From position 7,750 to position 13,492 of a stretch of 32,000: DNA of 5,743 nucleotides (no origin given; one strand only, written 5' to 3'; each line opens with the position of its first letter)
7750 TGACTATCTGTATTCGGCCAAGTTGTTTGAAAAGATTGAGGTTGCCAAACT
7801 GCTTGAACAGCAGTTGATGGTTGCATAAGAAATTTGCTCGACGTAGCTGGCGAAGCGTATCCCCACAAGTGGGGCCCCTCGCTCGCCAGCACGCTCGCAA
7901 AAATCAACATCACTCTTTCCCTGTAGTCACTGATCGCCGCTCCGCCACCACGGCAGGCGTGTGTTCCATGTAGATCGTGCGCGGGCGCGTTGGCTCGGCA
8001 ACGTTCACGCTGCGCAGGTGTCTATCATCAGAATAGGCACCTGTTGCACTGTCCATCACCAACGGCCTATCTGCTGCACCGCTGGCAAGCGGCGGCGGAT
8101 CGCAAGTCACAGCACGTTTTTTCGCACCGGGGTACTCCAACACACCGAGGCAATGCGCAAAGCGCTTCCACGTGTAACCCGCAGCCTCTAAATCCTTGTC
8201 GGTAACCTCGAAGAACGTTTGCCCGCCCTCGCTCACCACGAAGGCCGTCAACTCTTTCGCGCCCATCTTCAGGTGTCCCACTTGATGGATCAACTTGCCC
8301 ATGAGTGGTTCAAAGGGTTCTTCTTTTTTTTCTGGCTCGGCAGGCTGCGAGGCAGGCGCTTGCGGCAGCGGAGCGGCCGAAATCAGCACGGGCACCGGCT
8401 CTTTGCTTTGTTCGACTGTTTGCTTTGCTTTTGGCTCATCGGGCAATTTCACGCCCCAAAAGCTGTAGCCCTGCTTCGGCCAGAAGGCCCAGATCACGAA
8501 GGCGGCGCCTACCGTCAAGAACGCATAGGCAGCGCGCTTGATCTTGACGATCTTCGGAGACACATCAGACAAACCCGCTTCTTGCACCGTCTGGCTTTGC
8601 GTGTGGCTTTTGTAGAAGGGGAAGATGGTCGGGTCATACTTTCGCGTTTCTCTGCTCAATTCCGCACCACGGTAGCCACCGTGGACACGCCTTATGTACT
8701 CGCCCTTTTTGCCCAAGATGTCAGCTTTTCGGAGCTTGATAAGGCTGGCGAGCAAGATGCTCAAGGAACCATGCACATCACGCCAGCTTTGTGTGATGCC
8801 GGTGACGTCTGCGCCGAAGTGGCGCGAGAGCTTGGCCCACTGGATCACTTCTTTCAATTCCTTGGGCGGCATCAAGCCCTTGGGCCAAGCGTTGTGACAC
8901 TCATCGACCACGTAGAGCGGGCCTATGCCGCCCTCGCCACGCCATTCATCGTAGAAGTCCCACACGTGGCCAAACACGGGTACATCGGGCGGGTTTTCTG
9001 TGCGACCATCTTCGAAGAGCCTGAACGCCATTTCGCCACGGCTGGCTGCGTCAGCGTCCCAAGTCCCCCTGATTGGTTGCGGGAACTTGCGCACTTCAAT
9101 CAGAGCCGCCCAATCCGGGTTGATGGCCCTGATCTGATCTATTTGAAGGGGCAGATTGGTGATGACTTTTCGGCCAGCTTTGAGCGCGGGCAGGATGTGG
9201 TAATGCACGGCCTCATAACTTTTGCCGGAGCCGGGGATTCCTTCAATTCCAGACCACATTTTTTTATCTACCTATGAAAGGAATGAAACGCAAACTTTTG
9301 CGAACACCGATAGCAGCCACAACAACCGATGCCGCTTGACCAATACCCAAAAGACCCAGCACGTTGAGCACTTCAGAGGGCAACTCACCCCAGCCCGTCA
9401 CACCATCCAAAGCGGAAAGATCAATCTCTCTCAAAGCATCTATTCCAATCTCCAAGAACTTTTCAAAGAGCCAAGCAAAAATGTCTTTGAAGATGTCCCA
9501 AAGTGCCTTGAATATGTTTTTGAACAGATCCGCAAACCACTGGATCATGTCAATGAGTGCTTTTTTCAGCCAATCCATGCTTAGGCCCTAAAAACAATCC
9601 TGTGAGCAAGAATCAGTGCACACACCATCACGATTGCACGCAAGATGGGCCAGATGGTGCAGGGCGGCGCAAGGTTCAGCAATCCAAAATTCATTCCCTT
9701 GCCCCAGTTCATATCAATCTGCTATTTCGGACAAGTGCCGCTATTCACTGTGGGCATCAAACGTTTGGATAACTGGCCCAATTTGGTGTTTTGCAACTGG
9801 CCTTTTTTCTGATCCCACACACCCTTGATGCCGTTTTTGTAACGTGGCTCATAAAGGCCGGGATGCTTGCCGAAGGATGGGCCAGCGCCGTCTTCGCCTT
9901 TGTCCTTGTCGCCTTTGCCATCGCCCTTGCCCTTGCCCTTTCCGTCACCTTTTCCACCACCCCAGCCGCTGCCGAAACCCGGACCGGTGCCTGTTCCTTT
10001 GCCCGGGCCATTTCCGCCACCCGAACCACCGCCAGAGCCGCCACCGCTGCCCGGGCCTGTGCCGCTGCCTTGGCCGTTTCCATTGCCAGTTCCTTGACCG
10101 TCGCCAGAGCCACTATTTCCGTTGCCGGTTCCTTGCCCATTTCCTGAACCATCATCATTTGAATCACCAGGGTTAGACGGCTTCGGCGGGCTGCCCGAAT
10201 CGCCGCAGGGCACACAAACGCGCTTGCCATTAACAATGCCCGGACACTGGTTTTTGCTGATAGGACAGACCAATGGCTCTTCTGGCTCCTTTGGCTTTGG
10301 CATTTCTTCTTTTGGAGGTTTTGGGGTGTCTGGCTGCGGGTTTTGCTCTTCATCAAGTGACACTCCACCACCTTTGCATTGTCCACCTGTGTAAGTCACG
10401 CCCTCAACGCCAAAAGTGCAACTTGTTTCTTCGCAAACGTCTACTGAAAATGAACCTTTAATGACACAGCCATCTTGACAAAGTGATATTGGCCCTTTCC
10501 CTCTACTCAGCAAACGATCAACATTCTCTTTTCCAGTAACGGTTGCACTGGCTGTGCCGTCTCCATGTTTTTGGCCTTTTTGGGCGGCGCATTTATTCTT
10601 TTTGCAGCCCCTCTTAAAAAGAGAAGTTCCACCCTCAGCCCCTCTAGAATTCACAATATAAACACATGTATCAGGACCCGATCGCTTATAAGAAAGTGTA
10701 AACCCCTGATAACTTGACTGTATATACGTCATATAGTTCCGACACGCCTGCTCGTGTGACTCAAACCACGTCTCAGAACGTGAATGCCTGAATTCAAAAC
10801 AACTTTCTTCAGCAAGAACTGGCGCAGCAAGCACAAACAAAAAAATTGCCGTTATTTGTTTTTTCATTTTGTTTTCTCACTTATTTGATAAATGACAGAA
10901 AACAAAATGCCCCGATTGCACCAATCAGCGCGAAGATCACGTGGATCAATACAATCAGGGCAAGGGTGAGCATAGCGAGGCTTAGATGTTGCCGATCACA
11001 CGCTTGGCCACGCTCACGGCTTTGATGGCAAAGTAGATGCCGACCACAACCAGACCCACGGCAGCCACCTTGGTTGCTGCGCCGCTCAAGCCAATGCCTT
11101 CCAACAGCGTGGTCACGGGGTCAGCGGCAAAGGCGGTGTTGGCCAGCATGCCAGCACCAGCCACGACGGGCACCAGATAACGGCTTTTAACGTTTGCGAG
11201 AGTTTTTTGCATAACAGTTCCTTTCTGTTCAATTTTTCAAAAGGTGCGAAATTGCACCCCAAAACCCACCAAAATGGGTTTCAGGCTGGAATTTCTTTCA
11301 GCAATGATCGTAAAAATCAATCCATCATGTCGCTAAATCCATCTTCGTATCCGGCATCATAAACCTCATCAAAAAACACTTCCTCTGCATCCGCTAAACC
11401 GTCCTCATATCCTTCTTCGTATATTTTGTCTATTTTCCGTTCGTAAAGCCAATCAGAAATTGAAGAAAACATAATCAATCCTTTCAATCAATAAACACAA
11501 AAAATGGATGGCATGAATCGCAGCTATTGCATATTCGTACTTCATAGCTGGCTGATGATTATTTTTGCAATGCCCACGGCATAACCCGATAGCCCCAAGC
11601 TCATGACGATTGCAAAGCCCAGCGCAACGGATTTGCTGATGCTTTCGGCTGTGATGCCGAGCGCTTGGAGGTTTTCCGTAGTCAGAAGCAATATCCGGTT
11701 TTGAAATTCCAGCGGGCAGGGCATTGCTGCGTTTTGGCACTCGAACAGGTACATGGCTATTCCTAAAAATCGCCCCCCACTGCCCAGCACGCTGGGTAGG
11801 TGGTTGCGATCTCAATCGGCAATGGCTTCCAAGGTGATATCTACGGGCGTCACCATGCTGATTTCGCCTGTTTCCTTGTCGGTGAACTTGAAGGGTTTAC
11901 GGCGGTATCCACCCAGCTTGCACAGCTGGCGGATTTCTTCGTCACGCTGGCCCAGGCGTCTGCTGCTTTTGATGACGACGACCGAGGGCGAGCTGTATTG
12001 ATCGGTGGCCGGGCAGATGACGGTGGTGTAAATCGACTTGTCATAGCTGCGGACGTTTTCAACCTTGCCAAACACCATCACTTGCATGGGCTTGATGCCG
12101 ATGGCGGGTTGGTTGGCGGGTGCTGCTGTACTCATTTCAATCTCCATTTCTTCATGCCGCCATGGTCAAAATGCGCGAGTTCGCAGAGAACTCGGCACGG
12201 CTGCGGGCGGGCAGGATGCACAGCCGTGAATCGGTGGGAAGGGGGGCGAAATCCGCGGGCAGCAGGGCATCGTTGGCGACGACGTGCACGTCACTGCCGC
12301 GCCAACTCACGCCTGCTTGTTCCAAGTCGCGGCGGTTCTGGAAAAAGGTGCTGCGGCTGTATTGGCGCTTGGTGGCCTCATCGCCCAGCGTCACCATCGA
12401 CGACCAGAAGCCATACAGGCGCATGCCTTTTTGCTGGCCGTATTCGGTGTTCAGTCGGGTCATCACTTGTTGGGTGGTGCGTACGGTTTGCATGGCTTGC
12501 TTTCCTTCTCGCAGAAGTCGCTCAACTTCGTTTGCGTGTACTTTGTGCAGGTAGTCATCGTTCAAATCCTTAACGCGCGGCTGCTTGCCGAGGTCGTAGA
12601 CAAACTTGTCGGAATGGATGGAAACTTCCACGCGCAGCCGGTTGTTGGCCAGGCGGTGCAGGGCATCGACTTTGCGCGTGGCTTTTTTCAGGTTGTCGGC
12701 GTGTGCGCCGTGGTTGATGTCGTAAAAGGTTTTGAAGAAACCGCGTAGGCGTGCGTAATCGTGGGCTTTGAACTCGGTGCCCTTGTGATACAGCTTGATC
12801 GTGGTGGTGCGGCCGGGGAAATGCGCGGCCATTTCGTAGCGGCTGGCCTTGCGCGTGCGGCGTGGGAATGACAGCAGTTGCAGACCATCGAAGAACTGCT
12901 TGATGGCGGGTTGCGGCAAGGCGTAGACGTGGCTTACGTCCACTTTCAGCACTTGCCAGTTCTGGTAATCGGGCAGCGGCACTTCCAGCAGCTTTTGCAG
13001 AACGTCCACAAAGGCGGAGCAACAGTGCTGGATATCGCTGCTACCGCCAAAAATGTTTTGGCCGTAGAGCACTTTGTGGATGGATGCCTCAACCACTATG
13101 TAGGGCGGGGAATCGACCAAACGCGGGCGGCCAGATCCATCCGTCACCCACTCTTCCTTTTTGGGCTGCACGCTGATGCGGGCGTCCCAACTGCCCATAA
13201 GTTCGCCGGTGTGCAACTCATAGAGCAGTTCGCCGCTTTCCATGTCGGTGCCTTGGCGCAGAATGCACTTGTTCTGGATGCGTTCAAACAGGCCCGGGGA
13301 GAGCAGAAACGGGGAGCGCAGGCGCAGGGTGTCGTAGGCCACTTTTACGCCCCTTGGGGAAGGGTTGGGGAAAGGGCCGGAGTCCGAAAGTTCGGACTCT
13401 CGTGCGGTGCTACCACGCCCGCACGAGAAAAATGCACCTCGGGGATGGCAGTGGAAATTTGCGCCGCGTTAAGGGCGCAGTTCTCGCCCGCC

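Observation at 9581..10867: In-frame TAG separates the pIII-like ectodomain from its C-terminal membrane anchor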

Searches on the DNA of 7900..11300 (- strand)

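Call 4: search_dna_similar(query=window:7900-11300:-, collection=phages, mode=distant, max_rows=20)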
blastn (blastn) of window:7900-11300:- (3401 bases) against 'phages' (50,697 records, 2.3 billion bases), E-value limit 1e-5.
No match.

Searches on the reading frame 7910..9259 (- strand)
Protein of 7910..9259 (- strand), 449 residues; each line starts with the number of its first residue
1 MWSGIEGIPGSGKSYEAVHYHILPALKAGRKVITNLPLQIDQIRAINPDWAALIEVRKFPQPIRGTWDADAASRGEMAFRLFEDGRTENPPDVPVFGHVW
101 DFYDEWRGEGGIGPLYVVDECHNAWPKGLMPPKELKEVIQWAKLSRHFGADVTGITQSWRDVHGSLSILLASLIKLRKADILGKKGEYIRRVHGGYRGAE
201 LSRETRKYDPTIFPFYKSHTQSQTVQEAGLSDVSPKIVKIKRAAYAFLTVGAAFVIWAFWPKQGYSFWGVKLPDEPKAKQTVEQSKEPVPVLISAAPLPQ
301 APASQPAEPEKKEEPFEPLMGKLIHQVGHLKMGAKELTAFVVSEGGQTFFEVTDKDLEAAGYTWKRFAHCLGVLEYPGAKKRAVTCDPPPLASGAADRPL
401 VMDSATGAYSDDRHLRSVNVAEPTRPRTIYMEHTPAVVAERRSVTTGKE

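Call 7: search_protein_families(library=pfam, proteins=[window:7910-9259:-], max_evalue=0.01)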
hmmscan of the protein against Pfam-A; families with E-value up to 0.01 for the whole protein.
window:7910-9259:- (449 aa): 1 family
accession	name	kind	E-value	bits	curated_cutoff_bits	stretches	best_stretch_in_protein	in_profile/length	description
PF05707.18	Zot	-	5.8e-23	81.8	20.3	2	103-222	72-196/197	Zonular occludens toxin (Zot)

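Call 25: find_encoding_contigs(protein=window:7913-9259:-, flank=8000, max_places=10)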
Protein window:7913-9259:- (449 aa): no gene with exactly this product is on record in the collection.

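Call 31: search_protein_families(library=phrogs, proteins=[window:7910-9259:-], max_evalue=0.001)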
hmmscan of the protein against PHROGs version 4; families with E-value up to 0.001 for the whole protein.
window:7910-9259:- (449 aa): 5 families
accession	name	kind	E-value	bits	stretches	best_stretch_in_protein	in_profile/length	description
phrog_197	-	moron, auxiliary metabolic gene and host takeover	8.7e-58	197.9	1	1-407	27-398/486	Zot-like toxin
phrog_11271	-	head and packaging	2.6e-19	70.6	2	4-40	5-41/145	head morphogenesis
phrog_1041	-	moron, auxiliary metabolic gene and host takeover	8e-14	52.9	1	145-398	131-388/420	CTXphi Zot-like toxin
phrog_33291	-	unknown function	1.6e-05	25.8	0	7-36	8-37/190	-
phrog_20922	-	head and packaging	0.00075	19.5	0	4-38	4-37/318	head morphogenesis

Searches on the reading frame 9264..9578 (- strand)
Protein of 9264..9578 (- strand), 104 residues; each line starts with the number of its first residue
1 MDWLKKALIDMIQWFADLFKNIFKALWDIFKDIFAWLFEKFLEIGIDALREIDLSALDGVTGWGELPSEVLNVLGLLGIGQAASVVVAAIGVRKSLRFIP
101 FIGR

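Call 7: search_protein_families(library=pfam, proteins=[window:9264-9578:-], max_evalue=0.01)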
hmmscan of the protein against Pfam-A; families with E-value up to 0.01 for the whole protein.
window:9264-9578:- (104 aa): 1 family
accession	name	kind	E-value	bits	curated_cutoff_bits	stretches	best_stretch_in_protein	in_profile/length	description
PF10734.14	DUF2523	-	5.2e-06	27.3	22.1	1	63-97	45-79/80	Protein of unknown function (DUF2523)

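Call 31: search_protein_families(library=phrogs, proteins=[window:9264-9578:-], max_evalue=0.001)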
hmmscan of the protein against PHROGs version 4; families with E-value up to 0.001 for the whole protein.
window:9264-9578:- (104 aa): 3 families
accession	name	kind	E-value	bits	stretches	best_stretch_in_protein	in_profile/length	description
phrog_974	-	head and packaging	1.4e-18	68.7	1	2-103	3-106/107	minor head protein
phrog_306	-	head and packaging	4.9e-10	41.1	1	8-101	4-115/115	minor head protein Ace-like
phrog_1242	-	head and packaging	3.9e-06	27.9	1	61-97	48-84/97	minor head protein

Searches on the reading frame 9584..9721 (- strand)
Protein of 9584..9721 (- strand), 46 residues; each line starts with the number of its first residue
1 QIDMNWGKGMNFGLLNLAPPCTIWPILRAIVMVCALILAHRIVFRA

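Call 81: find_homologous_proteins(query=window:9584-9721:-, max_evalue=0.01)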
Query window:9584-9721:-: no candidate shares three 5-residue words with the query. No homologue found.

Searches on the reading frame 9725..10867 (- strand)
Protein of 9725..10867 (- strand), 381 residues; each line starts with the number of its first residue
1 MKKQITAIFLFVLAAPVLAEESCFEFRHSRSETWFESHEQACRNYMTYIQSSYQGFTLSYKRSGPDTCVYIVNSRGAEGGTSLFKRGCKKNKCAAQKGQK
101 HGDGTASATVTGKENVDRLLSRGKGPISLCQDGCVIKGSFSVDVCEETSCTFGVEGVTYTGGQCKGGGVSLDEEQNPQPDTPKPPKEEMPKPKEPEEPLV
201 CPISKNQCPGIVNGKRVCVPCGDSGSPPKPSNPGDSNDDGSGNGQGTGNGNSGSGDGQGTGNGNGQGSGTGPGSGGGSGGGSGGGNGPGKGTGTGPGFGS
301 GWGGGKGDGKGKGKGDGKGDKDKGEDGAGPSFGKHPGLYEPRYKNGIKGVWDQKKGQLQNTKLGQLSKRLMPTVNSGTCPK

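Call 21: find_encoding_contigs(protein=window:9725-10867:-, flank=8000)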
Protein window:9725-10867:- (381 aa): 1 contig read that carries it; 1 place shown.
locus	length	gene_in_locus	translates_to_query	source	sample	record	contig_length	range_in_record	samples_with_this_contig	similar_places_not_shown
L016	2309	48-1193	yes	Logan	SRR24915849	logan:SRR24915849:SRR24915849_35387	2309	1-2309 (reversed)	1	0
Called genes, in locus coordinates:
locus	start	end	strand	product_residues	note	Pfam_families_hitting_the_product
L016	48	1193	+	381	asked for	-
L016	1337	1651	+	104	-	PF10734:DUF2523 (weak)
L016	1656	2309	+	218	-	?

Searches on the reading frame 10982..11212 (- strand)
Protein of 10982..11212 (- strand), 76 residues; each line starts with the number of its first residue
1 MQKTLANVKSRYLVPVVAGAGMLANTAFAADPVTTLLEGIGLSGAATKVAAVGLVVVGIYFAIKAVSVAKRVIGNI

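Call 7: search_protein_families(library=pfam, proteins=[window:10982-11212:-], max_evalue=0.01)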
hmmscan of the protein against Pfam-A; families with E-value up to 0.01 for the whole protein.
window:10982-11212:- (76 aa): 0 families

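Call 24: find_encoding_contigs(protein=window:10985-11212:-, flank=8000, max_places=10)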
Protein window:10985-11212:- (76 aa): no gene with exactly this product is on record in the collection.

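Call 31: search_protein_families(library=phrogs, proteins=[window:10982-11212:-], max_evalue=0.001)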
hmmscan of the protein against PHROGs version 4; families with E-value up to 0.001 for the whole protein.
window:10982-11212:- (76 aa): 2 families
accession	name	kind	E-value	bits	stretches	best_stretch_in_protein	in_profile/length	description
phrog_6548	-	head and packaging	1.4e-13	51.9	1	17-74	17-77/79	major coat protein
phrog_3354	-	head and packaging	1e-06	29.5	1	40-73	8-41/44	major capsid protein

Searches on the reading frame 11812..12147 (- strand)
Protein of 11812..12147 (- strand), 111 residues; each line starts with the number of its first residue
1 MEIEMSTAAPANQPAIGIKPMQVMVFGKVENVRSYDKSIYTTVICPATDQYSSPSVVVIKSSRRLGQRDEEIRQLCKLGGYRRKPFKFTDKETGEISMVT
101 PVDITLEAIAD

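Call 7: search_protein_families(library=pfam, proteins=[window:11812-12147:-], max_evalue=0.01)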
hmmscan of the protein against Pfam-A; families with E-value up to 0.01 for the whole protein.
window:11812-12147:- (111 aa): 0 families

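Call 31: search_protein_families(library=phrogs, proteins=[window:11812-12147:-], max_evalue=0.001)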
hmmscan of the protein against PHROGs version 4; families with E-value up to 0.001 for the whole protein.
window:11812-12147:- (111 aa): 1 family
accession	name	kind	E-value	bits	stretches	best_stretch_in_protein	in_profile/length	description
phrog_8473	-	DNA, RNA and nucleotide metabolism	3.7e-35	120.7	1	16-109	7-99/100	single strand DNA binding protein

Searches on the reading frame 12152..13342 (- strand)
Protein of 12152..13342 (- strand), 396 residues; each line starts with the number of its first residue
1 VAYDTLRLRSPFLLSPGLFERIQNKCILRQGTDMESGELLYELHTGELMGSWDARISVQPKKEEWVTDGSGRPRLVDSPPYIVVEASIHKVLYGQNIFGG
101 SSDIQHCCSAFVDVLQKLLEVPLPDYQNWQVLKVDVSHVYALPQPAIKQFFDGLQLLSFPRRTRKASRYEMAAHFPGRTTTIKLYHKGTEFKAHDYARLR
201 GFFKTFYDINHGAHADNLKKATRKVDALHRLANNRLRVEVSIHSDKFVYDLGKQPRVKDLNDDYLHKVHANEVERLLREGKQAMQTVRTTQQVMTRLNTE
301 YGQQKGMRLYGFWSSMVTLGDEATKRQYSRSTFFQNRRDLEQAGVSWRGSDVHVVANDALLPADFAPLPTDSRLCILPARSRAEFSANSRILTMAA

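Call 7: search_protein_families(library=pfam, proteins=[window:12152-13342:-], max_evalue=0.01)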
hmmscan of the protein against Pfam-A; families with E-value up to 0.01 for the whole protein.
window:12152-13342:- (396 aa): 1 family
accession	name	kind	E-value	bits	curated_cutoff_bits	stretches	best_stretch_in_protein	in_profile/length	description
PF05144.20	Phage_CRI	-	9.7e-12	45.5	21.7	1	78-246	62-217/232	Replication-associated protein G2P N-terminal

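Call 31: search_protein_families(library=phrogs, proteins=[window:12152-13342:-], max_evalue=0.001)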
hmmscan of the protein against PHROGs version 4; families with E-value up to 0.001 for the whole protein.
window:12152-13342:- (396 aa): 2 families
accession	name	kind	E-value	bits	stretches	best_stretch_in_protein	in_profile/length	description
phrog_702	-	DNA, RNA and nucleotide metabolism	1.8e-42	146.9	1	1-360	1-342/382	replication protein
phrog_16882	-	unknown function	0.00027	21.4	1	79-175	86-185/230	-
